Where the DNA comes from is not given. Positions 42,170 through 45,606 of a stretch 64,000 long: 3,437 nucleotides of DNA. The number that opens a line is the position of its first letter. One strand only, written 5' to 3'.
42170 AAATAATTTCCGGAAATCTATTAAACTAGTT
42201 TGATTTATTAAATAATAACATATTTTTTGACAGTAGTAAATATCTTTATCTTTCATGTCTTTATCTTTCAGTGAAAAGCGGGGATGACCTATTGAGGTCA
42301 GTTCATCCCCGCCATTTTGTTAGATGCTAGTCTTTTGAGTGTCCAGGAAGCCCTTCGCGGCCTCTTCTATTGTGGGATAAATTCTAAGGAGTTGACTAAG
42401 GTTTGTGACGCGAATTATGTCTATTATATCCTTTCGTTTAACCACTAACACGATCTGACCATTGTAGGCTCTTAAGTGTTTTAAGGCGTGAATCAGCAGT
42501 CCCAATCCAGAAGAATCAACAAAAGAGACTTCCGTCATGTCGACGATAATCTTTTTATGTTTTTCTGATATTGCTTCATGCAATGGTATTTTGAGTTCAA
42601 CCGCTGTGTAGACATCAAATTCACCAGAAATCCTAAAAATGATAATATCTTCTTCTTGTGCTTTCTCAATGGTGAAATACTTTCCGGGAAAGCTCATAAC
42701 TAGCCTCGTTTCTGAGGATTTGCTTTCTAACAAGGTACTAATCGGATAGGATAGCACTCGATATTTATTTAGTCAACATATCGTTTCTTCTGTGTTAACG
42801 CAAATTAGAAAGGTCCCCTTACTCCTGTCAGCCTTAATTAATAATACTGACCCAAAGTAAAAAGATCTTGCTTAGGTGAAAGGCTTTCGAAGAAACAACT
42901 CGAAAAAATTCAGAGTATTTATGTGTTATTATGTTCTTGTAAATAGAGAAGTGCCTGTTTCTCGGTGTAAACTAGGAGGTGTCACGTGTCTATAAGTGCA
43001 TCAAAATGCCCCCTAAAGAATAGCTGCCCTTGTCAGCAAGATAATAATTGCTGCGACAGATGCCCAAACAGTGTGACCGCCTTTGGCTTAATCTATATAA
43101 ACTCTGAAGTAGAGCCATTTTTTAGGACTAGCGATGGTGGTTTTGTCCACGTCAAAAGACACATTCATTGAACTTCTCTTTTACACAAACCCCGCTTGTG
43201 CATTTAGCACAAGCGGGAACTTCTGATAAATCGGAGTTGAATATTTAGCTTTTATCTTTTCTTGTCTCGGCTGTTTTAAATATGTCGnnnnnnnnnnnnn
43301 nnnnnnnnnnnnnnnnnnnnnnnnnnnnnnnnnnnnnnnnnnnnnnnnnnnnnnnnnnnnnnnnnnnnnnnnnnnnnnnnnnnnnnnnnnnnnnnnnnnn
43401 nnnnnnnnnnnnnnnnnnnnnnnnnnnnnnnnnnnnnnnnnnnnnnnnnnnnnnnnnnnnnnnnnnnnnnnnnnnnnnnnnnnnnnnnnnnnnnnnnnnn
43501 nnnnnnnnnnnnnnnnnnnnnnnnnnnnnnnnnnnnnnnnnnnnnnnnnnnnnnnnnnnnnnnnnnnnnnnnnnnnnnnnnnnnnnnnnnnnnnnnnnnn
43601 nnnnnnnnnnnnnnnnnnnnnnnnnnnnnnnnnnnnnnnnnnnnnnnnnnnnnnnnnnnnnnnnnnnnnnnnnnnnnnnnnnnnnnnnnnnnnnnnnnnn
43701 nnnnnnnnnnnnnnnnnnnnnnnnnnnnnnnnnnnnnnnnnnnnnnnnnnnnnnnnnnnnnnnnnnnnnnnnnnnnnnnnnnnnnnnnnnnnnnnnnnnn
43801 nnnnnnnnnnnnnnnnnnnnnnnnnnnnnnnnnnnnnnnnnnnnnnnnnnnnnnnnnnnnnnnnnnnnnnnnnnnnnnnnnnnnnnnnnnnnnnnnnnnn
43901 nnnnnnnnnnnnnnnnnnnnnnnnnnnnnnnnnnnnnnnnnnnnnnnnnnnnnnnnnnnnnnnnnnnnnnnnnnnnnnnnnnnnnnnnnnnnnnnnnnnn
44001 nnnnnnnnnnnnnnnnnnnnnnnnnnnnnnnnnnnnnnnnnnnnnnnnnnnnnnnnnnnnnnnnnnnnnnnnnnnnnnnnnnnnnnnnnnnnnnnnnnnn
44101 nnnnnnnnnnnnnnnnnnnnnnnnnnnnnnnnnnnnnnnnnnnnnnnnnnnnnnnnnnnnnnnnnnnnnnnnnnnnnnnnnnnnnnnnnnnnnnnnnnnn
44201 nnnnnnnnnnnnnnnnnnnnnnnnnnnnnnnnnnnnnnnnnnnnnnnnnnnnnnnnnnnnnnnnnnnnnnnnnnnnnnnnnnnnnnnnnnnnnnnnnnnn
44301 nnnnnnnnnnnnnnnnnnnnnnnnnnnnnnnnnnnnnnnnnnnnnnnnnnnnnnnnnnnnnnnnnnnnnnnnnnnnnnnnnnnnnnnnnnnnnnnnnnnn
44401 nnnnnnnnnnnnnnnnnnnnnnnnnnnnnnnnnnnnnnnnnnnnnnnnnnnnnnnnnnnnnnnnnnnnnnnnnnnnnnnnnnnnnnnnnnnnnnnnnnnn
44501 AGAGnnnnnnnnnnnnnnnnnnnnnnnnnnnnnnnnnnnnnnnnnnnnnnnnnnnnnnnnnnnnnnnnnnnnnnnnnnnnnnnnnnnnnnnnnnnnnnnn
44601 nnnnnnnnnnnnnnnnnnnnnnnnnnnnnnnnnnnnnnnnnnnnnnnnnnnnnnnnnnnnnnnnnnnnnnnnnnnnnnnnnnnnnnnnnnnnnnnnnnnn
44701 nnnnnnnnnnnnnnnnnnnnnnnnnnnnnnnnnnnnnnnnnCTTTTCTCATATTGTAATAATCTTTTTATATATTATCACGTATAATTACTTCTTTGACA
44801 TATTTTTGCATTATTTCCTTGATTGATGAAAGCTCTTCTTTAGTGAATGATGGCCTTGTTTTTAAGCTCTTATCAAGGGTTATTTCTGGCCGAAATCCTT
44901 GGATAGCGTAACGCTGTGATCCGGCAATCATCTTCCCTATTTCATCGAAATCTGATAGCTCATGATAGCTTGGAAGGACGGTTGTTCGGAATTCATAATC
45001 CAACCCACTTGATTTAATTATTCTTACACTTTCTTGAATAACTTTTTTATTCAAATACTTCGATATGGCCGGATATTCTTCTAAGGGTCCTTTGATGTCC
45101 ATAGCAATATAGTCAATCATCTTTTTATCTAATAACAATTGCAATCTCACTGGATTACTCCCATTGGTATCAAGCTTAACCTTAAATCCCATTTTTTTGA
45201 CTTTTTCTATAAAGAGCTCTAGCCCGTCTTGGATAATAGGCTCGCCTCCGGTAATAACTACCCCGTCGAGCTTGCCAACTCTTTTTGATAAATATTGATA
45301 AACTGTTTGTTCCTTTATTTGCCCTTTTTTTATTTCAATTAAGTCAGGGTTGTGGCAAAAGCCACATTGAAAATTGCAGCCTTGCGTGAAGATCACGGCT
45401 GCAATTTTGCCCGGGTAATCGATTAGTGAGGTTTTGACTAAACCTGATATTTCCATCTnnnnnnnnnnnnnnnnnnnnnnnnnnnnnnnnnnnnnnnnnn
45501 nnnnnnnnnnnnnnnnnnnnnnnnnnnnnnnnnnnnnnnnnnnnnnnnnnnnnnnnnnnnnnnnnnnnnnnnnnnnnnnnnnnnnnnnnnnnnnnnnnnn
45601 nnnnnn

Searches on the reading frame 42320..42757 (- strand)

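Call 69: search_protein_families(library=pfam, proteins=[window:42320-42757:-], max_evalue=0.00001)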
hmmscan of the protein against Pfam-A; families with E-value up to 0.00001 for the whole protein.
window:42320-42757:- (145 aa): 2 families
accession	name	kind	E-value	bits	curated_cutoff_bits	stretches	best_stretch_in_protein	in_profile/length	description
PF01740.26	STAS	-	2e-23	82.6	22.6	1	30-133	2-106/106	STAS domain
PF13466.11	STAS_2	-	1.9e-12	47.6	29.2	1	42-120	2-79/80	STAS domain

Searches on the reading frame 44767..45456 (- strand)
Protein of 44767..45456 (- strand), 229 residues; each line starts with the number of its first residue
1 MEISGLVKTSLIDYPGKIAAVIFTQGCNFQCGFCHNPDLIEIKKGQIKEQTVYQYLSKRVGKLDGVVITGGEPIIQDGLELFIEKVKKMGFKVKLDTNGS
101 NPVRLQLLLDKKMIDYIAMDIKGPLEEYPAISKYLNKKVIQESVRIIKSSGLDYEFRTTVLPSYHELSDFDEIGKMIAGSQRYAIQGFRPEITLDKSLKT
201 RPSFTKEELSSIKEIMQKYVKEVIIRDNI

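Call 70: search_protein_families(library=pfam, proteins=[window:44767-45456:-], max_evalue=0.00001)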
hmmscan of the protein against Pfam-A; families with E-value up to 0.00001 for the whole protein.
window:44767-45456:- (229 aa): 2 families
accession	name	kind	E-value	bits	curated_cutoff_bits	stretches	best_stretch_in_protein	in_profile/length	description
PF04055.27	Radical_SAM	-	3.3e-17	63.6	29.5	1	21-164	1-154/166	Radical SAM superfamily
PF13353.11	Fer4_12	-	3.2e-11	44.1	22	1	20-127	8-119/137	4Fe-4S single cluster domain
